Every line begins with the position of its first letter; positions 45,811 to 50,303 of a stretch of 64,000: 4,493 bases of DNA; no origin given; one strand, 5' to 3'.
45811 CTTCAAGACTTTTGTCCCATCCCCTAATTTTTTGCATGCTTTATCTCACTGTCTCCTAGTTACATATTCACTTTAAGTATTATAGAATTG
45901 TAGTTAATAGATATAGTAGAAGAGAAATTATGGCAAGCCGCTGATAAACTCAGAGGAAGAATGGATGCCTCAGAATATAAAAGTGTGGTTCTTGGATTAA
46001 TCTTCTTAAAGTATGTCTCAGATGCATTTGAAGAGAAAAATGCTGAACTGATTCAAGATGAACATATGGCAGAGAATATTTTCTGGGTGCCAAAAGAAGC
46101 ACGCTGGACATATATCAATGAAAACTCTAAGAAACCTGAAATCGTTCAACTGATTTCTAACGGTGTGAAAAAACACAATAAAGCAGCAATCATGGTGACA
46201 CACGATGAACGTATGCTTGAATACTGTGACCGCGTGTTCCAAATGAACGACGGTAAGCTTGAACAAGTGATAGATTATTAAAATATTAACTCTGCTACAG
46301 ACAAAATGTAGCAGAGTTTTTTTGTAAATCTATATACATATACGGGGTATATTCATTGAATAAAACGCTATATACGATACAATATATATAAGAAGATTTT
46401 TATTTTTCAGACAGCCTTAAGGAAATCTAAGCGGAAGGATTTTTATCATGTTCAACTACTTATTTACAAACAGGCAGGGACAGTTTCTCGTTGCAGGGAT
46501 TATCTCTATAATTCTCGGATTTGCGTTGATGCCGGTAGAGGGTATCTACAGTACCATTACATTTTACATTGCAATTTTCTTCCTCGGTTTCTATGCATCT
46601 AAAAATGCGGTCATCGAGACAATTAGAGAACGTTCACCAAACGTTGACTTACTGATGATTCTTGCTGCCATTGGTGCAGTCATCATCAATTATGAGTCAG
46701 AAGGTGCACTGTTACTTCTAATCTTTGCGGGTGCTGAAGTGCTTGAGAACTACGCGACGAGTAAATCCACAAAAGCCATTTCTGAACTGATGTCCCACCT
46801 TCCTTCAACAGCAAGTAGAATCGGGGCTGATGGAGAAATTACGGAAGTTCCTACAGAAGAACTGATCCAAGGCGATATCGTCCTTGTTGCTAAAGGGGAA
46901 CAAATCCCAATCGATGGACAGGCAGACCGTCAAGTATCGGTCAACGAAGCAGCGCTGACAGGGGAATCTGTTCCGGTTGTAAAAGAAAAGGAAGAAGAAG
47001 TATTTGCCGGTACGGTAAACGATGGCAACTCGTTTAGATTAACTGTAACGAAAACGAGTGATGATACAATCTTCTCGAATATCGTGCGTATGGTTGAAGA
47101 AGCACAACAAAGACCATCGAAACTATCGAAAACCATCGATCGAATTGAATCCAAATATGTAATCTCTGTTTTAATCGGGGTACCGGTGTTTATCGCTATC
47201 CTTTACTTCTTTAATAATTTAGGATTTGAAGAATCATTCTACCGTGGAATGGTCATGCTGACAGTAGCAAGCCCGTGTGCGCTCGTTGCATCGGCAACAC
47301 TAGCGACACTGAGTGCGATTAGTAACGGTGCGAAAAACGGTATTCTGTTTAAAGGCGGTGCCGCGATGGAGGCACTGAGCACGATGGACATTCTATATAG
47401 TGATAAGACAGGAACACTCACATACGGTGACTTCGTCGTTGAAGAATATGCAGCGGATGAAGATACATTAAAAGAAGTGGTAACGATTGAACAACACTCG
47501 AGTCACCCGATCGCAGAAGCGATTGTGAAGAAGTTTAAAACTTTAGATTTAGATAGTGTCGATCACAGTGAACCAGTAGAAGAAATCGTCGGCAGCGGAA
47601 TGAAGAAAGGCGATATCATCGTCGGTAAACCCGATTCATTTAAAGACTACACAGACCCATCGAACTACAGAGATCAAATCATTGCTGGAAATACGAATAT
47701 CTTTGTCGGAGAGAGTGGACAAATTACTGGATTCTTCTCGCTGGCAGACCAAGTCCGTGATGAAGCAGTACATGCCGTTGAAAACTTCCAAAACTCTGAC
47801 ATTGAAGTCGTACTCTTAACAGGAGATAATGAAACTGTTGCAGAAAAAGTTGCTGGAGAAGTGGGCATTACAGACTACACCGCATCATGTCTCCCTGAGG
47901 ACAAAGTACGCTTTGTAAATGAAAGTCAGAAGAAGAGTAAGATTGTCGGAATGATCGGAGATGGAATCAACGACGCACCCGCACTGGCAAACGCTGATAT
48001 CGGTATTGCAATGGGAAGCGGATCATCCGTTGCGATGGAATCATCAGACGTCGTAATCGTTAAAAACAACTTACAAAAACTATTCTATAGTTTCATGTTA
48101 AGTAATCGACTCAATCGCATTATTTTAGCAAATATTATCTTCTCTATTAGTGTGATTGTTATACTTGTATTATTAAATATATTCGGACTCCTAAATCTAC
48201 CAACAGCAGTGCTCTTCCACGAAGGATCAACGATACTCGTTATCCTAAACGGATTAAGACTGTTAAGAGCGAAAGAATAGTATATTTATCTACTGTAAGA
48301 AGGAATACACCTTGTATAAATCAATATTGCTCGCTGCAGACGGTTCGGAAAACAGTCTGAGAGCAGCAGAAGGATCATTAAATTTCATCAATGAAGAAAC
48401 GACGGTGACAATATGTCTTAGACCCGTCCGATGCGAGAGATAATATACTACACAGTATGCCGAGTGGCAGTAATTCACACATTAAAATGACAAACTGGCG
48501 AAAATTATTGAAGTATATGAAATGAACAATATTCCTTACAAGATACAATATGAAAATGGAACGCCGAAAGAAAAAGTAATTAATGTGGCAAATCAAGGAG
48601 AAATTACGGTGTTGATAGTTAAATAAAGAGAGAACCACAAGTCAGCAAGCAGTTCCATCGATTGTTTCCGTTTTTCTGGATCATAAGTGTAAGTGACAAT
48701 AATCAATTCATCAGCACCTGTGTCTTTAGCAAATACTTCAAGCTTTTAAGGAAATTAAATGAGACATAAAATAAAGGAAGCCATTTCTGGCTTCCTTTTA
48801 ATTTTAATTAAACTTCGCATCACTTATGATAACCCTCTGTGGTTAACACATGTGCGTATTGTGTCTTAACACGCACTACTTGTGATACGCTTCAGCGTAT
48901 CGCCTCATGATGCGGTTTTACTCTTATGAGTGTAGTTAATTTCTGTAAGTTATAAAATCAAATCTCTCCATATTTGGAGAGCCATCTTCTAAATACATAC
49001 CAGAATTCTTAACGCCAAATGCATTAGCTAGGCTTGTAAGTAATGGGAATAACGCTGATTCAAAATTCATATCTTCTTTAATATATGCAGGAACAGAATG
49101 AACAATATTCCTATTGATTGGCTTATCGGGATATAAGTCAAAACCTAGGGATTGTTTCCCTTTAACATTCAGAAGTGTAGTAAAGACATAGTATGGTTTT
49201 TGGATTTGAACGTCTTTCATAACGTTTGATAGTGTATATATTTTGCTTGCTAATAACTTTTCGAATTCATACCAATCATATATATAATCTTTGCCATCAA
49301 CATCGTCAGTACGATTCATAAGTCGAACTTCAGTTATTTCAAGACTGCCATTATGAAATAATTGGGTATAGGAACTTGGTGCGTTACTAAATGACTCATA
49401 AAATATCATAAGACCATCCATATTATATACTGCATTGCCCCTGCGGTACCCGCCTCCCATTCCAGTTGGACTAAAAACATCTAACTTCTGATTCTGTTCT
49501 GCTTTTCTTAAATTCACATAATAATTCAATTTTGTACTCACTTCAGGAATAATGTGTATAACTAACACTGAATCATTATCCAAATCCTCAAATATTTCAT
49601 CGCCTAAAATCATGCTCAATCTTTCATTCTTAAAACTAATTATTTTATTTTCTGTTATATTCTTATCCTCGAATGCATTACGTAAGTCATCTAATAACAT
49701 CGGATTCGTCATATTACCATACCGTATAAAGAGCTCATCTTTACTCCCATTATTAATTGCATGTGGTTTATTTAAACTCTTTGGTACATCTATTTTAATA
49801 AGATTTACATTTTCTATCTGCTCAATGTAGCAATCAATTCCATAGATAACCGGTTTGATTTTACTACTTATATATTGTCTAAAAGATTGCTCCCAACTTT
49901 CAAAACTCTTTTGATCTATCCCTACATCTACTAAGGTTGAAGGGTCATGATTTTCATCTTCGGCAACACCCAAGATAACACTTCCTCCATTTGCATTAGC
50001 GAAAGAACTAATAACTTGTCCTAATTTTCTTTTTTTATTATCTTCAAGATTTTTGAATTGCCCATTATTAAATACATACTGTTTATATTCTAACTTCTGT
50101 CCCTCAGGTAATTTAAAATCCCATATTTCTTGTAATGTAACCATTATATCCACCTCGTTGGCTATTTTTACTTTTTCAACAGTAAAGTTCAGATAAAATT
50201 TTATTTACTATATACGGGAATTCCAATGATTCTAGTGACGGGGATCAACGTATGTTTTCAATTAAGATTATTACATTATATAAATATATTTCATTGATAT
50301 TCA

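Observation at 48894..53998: ISS-bounded 5.1-kb cassette: two AlbA_2/Schlafen-like proteins flanking a large HEPN-motif protein, a candidate undescribed defence system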

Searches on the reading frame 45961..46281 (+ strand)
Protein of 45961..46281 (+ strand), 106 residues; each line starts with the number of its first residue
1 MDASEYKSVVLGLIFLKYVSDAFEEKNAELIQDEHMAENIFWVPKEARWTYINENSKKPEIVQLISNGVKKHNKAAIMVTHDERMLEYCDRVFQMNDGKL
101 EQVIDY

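Call 100: search_protein_families(library=padloc, proteins=[window:45961-46281:+], max_evalue=0.01)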
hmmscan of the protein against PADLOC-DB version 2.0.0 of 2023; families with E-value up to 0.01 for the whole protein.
window:45961-46281:+ (106 aa): 11 families
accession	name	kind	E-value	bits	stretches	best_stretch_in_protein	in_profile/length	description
PDLC03019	MTase_I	-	2.2e-23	80.5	1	1-69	23-100/932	Type I methyltransferase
PDLC03031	MTase_I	-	2.4e-10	37.3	1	1-36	23-58/834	Type I methyltransferase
PDLC04134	mad2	-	2.1e-06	24.8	1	1-73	157-214/492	mads_2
PDLC03240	MTase_II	-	2.5e-06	24.6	1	3-33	25-55/511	Type II methyltransferase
PDLC03027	MTase_I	-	3.3e-06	23.9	1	1-31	23-53/810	Type I methyltransferase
PDLC03022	MTase_I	-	5.4e-06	23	1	1-41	21-58/857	Type I methyltransferase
PDLC03035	MTase_I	-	0.00071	16.2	1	3-37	29-63/653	Type I methyltransferase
PDLC04135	mad3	-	0.0013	16.4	1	69-97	308-339/374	mads_3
PDLC03032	MTase_I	-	0.0013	14.8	1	1-24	23-46/1001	Type I methyltransferase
PDLC03028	MTase_I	-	0.0017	14.4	1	2-57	745-810/1236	Type I methyltransferase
PDLC03020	MTase_I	-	0.0049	14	1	2-30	22-50/410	Type I methyltransferase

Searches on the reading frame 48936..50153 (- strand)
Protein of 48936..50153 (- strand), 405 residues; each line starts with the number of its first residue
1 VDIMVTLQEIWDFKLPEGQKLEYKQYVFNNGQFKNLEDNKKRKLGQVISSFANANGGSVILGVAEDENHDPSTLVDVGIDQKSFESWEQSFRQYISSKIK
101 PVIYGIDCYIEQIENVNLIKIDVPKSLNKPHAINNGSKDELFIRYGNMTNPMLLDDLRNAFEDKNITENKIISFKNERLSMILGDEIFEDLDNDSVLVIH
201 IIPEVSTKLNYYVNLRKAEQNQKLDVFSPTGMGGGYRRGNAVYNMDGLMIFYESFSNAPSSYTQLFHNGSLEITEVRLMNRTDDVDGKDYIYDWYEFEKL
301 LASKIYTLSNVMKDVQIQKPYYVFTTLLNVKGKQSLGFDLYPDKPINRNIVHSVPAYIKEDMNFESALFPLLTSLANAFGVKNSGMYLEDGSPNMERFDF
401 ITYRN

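Call 3: search_protein_families(library=pfam, proteins=[window:48936-50153:-], max_evalue=0.1)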
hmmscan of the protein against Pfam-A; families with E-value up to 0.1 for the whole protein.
window:48936-50153:- (405 aa): 1 family
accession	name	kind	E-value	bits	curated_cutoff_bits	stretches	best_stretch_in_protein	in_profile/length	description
PF04326.19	SLFN_AlbA_2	-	1.1e-14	55.4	25.3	1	17-152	1-117/118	Schlafen, AlbA_2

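Call 4: search_protein_families(library=padloc, proteins=[window:48936-50153:-], max_evalue=0.1)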
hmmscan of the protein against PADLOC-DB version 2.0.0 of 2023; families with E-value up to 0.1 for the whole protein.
window:48936-50153:- (405 aa): 0 families

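Call 5: search_protein_families(library=ncbifam, proteins=[window:48936-50153:-], max_evalue=0.1)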
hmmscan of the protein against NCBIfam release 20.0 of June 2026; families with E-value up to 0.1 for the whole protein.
window:48936-50153:- (405 aa): 0 families

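Call 17: search_protein_families(library=phrogs, proteins=[window:48936-50153:-], max_evalue=0.1)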
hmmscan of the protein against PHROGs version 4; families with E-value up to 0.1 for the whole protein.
window:48936-50153:- (405 aa): 1 family
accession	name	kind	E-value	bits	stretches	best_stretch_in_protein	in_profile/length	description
phrog_12156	-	DNA, RNA and nucleotide metabolism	4.6e-11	43.1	1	43-283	33-248/485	DNA helicase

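Call 35: find_homologous_proteins(query=window:48936-50153:-)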
Query window:48936-50153:- (405 aa): 28 proteins with E <= 0.001 among 3143 candidates.
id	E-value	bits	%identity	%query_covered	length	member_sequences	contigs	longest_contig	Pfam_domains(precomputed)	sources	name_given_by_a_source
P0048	3.6e-267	904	100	99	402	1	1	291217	PF04326.20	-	-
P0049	5.1e-248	840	92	100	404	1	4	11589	PF04326.20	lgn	-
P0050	1.2e-227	773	85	99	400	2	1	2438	PF04326.20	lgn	-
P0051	8.2e-208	708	78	99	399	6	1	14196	PF04326.20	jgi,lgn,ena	-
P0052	3.5e-193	660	72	99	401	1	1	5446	PF04326.20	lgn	-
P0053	8.4e-193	659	72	99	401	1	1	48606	PF04326.20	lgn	-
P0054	6.9e-150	517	61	96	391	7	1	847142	PF04326.20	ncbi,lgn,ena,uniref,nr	ncbi:helix-turn-helix domain-containing protein [Staphylococcus capitis]|uniref:AlbA family DNA-bind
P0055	8.1e-147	507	56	98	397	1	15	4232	PF04326.20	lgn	-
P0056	3.0e-145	502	59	95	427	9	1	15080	PF04326.20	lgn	-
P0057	3.5e-145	502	81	68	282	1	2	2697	-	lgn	-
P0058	4.0e-144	498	55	98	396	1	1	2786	PF04326.20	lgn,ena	-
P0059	3.6e-137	476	55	96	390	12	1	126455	PF04326.20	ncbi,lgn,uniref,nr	ncbi:ATP-binding protein [Macrococcoides canis]|uniref:AlbA family DNA-binding domain-containing pro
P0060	8.0e-132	458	53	96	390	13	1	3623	PF04326.20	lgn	-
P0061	7.1e-119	415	51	97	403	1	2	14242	PF04326.20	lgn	-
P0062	2.5e-118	414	82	55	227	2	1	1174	PF04326.20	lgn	-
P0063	2.4e-117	410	49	97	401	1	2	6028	PF04326.20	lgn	-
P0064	3.0e-117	410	48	98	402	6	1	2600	PF04326.20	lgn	-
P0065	5.8e-117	409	48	98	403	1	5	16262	PF04326.20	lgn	-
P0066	1.2e-116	408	49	97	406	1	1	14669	PF04326.20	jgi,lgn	jgi:hypothetical protein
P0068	1.9e-110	388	47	95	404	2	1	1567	PF04326.20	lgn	-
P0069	2.6e-110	387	47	98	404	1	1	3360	PF04326.20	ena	-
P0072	1.2e-85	306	38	97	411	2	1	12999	PF04326.20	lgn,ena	-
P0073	1.9e-73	266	38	98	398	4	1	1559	PF04326.20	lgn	-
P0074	1.0e-22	99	28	95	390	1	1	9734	PF04326.20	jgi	jgi:hypothetical protein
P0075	8.2e-14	69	29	80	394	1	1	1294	PF04326.20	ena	-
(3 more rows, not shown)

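Call 36: find_encoding_contigs(protein=P0049, flank=8000, max_places=3)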
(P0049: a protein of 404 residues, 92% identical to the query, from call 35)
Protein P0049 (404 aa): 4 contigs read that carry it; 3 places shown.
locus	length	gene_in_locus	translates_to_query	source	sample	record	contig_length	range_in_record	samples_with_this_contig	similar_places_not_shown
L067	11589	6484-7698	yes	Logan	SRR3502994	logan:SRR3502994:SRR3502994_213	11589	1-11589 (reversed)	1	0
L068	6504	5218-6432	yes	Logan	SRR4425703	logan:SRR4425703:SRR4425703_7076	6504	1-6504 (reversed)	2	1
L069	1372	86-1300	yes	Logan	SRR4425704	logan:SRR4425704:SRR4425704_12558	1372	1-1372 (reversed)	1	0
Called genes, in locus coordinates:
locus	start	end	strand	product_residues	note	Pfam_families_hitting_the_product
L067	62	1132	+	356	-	PF01098:FTSW_RODA_SPOVE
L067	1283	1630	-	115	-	-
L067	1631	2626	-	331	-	-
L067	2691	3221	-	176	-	-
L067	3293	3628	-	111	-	-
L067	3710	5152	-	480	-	PF19504:DUF6038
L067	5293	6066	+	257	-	-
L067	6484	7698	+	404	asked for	PF04326:SLFN_AlbA_2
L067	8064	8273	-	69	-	PF04299:FMN_bind_2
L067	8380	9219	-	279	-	PF01047:MarR (weak), PF13420:Acetyltransf_4, PF00583:Acetyltransf_1, PF13673:Acetyltransf_10, PF13508:Acetyltransf_7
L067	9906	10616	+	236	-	PF00392:GntR, PF07729:FCD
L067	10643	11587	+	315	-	?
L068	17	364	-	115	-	-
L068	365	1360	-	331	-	-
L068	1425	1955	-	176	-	-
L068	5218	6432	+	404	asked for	PF04326:SLFN_AlbA_2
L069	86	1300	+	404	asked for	PF04326:SLFN_AlbA_2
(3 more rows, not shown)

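Call 37: find_encoding_contigs(protein=P0054, flank=8000, max_places=3)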
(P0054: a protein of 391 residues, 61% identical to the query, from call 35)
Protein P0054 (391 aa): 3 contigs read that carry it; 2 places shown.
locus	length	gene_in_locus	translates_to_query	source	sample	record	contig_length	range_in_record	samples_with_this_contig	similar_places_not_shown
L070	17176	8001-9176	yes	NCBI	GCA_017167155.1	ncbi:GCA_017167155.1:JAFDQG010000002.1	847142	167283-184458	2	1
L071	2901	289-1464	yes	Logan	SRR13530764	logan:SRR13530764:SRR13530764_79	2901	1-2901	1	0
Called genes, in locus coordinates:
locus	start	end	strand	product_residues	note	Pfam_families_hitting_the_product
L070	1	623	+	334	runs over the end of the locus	PF16884:ADH_N_2, PF00107:ADH_zinc_N, PF13602:ADH_zinc_N_2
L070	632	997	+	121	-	-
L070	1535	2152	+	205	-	PF03596:Cad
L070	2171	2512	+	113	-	PF01022:HTH_5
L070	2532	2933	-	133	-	PF01451:LMWPc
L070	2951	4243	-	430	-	PF00939:Na_sulph_symp (weak), PF02040:ArsB, PF03600:CitMHS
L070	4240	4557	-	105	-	PF12840:HTH_20 (weak), PF01022:HTH_5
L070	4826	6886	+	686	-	PF00122:E1-E2_ATPase, PF00702:Hydrolase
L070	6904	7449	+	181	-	PF07563:DUF1541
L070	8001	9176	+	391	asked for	PF04326:SLFN_AlbA_2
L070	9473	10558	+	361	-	-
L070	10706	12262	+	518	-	PF12161:HsdM_N, PF02384:N6_Mtase, PF05175:MTS (faint), PF07669:Eco57I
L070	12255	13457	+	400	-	PF01420:Methylase_S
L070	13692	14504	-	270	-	PF22507:DUF6994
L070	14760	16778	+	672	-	PF12102:MrcB_N, PF07728:AAA_5, PF28529:McrB_lid (weak)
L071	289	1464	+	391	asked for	PF04326:SLFN_AlbA_2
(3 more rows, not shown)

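Call 38: find_encoding_contigs(protein=P0059, flank=8000, max_places=3)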
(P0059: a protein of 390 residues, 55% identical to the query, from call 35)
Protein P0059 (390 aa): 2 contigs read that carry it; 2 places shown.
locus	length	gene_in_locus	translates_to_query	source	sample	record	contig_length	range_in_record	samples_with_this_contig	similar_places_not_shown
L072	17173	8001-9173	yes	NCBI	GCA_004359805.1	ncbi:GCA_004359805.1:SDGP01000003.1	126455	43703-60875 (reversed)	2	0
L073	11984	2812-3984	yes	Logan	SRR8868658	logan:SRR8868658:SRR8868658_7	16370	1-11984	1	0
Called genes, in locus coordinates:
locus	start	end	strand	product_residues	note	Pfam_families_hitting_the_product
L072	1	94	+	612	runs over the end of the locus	PF00989:PAS (faint), PF23846:Cache_WalK, PF00672:HAMP, PF13426:PAS_9, PF00512:HisKA, PF02518:HATPase_c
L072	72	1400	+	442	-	PF07435:YycH_N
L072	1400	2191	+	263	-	PF09648:YycI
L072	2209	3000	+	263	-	PF00753:Lactamase_B, PF23023:Anti-Pycsar_Apyc1, PF12706:Lactamase_B_2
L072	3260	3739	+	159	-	PF02590:SPOUT_MTase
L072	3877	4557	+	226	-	-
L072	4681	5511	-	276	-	PF01541:GIY-YIG (weak)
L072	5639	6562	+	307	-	PF08357:SEFIR, PF13676:TIR_2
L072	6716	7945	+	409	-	-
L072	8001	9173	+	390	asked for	PF04326:SLFN_AlbA_2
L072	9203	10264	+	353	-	-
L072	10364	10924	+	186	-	-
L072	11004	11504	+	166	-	PF13302:Acetyltransf_3, PF00583:Acetyltransf_1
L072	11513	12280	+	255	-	PF01844:HNH (weak)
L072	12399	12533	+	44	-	-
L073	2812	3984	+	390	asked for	PF04326:SLFN_AlbA_2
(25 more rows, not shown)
